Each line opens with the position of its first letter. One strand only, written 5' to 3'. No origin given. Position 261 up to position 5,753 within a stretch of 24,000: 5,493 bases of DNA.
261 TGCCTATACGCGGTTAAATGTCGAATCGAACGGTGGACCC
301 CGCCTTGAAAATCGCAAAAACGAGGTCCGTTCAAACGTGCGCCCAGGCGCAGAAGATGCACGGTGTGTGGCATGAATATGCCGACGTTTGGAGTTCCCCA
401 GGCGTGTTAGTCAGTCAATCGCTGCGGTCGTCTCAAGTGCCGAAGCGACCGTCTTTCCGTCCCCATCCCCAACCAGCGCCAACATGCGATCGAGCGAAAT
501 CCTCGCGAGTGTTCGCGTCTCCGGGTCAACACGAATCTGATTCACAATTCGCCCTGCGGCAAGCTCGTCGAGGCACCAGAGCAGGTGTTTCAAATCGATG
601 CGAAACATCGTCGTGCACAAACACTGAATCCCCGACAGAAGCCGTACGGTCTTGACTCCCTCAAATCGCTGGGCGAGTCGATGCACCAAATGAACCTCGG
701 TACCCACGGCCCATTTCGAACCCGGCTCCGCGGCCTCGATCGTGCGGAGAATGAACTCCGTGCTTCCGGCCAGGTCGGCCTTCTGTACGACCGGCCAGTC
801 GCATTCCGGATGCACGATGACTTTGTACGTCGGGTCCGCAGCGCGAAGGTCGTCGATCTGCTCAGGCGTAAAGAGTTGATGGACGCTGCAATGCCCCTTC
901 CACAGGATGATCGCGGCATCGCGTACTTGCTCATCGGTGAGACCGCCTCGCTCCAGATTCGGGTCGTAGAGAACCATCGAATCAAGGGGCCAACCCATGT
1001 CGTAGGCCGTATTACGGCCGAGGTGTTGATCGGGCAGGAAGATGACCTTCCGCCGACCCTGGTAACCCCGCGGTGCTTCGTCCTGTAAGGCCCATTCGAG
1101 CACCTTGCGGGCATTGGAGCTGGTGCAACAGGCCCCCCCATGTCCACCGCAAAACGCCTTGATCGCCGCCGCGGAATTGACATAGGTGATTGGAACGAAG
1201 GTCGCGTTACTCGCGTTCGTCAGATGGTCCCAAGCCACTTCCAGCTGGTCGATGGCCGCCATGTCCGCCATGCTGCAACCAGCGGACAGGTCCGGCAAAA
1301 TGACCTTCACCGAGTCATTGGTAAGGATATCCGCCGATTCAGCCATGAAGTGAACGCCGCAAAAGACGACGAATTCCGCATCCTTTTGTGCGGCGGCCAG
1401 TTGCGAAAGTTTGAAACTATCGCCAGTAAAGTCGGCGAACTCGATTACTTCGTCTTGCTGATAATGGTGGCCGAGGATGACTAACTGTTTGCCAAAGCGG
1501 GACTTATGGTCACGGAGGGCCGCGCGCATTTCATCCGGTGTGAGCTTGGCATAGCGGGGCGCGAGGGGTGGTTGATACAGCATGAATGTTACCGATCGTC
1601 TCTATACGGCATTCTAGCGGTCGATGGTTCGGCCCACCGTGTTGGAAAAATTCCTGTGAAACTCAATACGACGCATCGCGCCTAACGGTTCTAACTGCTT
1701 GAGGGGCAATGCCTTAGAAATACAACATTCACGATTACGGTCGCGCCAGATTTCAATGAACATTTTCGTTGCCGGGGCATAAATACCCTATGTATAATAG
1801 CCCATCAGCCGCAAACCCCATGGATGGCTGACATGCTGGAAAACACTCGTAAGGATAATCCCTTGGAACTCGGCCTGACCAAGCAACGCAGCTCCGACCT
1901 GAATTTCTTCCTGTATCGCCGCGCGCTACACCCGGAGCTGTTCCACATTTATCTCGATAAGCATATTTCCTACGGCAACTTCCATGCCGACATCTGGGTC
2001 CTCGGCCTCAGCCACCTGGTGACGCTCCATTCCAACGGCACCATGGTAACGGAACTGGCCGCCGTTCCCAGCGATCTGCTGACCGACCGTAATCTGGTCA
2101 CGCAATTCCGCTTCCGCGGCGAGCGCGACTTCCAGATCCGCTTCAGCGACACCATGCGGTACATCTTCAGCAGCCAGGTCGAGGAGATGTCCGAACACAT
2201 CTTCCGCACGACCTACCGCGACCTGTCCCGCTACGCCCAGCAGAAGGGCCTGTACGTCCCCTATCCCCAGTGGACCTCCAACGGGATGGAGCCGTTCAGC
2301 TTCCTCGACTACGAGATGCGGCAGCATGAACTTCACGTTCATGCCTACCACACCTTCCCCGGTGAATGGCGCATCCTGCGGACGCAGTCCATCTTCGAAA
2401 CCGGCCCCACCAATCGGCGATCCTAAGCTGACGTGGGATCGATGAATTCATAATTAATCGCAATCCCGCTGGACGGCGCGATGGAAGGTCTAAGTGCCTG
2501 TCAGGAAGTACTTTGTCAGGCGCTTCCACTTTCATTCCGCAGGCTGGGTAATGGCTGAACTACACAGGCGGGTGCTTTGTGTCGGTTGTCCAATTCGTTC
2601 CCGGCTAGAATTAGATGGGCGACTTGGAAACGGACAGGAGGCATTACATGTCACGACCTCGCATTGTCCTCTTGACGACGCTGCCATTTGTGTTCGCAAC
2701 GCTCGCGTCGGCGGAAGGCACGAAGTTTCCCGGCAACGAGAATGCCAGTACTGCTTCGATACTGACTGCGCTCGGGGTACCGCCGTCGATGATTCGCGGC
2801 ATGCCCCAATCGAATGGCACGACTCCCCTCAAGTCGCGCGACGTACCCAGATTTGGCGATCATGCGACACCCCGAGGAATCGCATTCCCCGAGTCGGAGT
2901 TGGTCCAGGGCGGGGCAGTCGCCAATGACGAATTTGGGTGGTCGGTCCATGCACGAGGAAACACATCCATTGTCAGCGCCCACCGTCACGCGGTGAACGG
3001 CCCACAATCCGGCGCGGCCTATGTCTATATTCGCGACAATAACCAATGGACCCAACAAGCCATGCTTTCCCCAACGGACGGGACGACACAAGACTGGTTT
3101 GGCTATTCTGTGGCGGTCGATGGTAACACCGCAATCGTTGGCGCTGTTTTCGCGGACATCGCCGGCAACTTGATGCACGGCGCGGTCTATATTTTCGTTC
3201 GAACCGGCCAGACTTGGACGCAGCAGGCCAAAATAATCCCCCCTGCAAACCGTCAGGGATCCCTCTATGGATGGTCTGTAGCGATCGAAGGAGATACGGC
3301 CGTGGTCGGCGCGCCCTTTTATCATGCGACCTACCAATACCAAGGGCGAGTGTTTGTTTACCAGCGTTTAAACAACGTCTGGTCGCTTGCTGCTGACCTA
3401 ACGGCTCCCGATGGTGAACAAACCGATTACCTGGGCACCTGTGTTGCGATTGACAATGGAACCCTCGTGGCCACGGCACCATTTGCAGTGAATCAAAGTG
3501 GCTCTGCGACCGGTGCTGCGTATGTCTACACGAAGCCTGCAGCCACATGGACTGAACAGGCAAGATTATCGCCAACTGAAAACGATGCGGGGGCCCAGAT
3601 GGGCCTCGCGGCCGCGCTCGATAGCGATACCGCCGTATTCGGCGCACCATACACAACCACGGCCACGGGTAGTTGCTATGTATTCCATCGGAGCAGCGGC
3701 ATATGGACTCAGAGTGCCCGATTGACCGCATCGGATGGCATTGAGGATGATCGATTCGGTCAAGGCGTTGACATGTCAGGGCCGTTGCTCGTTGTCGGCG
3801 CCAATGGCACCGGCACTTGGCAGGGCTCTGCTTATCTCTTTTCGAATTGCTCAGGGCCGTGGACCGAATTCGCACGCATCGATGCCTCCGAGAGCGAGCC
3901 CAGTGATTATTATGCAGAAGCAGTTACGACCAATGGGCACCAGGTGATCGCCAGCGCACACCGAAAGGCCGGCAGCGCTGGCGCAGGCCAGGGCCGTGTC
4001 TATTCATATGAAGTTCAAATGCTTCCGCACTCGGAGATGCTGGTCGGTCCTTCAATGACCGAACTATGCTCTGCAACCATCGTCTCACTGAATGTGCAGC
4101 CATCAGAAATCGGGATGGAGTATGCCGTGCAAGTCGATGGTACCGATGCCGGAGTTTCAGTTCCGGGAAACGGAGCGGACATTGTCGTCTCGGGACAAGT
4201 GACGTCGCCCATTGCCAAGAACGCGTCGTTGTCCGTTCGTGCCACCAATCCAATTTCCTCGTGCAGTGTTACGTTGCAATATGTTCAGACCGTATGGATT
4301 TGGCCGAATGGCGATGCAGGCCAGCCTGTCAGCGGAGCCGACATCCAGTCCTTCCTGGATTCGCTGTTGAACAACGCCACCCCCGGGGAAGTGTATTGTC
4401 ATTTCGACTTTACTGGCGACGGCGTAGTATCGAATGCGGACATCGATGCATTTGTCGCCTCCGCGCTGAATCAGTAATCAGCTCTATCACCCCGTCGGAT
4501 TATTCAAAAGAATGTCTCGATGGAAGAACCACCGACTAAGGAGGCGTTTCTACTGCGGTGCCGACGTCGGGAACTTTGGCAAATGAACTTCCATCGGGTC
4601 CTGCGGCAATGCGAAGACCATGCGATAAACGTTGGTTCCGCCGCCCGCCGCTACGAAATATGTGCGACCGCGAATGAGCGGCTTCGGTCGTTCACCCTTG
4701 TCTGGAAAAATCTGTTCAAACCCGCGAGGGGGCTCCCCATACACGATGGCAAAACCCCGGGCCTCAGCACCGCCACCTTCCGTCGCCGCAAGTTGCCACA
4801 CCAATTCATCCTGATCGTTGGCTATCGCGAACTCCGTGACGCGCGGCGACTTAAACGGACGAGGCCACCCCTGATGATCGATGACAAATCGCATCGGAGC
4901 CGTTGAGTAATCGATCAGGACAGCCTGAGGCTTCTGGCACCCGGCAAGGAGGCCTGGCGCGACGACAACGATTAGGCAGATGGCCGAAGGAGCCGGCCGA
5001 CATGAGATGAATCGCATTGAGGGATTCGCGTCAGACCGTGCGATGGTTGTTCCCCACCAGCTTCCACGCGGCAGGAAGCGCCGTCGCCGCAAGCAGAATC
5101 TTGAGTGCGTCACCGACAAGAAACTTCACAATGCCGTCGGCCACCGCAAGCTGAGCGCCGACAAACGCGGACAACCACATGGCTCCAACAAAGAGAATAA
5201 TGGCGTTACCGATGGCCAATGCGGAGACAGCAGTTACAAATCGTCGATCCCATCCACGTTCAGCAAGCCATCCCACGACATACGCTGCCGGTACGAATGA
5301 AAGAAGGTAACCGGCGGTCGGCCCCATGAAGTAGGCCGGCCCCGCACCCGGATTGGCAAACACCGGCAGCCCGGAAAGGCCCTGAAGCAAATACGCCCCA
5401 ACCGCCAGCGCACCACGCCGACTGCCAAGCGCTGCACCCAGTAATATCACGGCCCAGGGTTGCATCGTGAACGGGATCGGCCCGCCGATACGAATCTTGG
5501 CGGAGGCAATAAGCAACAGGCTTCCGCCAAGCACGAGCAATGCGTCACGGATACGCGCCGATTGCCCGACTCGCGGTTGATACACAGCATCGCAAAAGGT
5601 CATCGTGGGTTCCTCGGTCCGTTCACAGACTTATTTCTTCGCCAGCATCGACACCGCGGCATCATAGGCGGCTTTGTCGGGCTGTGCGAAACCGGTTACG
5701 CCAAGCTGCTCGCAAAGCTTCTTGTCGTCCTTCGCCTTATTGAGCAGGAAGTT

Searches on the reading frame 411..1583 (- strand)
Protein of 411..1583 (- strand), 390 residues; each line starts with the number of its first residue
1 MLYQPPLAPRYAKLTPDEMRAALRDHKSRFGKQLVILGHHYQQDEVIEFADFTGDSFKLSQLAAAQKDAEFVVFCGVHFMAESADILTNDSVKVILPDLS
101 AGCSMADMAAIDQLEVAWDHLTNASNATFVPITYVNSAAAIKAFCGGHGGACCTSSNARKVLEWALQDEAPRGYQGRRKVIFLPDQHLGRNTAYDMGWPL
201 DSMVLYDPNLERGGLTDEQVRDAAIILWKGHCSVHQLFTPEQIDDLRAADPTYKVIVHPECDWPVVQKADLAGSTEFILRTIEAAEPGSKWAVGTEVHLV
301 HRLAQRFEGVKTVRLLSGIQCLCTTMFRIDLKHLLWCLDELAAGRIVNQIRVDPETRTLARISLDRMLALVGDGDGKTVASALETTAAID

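Call 22: search_protein_families(library=pfam, proteins=[window:411-1583:-], max_evalue=0.001)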
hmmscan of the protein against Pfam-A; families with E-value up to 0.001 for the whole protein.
window:411-1583:- (390 aa): 1 family
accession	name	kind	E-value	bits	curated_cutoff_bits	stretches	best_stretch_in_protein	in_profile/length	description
PF02445.21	NadA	-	1.1e-95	320.6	27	1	29-369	9-295/295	Quinolinate synthetase A protein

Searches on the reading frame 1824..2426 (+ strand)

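Call 22: search_protein_families(library=pfam, proteins=[window:1824-2426:+], max_evalue=0.001)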
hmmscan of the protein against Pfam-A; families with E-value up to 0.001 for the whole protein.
window:1824-2426:+ (200 aa): 1 family
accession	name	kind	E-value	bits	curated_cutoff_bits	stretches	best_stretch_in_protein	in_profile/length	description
PF10936.14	DUF2617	-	2.7e-13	50.8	22.3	1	24-190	14-159/160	Protein of unknown function DUF2617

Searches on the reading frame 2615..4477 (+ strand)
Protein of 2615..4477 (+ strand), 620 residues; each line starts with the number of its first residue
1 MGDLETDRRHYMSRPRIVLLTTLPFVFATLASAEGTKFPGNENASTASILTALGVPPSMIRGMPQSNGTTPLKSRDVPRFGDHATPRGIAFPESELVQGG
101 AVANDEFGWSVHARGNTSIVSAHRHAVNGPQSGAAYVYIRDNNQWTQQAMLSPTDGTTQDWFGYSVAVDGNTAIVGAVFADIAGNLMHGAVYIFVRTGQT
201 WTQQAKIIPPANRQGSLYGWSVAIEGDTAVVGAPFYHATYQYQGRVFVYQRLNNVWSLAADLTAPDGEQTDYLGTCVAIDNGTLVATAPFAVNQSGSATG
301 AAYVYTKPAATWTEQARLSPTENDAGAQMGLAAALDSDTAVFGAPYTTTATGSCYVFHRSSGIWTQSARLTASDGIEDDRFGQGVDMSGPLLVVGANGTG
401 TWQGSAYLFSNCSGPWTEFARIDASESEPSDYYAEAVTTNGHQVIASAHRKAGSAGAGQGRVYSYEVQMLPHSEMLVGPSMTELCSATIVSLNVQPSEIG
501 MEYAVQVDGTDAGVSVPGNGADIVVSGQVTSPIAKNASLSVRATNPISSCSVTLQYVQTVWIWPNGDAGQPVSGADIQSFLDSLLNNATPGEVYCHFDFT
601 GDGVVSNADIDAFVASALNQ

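Call 22: search_protein_families(library=pfam, proteins=[window:2615-4477:+], max_evalue=0.001)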
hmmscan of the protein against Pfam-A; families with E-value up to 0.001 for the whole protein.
window:2615-4477:+ (620 aa): 1 family
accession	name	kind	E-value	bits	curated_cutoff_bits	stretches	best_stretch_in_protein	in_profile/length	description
PF14312.12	FG-GAP_2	-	4.4e-77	254.5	23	6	145-194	1-49/49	FG-GAP repeat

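Call 28: search_protein_families(library=ncbifam, proteins=[window:2615-4477:+], max_evalue=0.1)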
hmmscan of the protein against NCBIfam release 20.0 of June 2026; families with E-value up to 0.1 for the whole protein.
window:2615-4477:+ (620 aa): 0 families

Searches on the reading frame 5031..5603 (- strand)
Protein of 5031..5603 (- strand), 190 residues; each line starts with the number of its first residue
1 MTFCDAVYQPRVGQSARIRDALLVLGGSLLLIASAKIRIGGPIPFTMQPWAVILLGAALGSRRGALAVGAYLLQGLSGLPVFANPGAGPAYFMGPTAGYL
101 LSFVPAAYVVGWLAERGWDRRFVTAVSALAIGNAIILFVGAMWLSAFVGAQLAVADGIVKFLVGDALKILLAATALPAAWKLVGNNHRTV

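Call 22: search_protein_families(library=pfam, proteins=[window:5031-5603:-], max_evalue=0.001)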
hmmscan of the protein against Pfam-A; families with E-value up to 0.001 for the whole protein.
window:5031-5603:- (190 aa): 1 family
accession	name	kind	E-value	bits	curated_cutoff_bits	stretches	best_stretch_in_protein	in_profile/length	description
PF02632.19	BioY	-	3.2e-37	128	25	1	41-181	2-140/140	BioY family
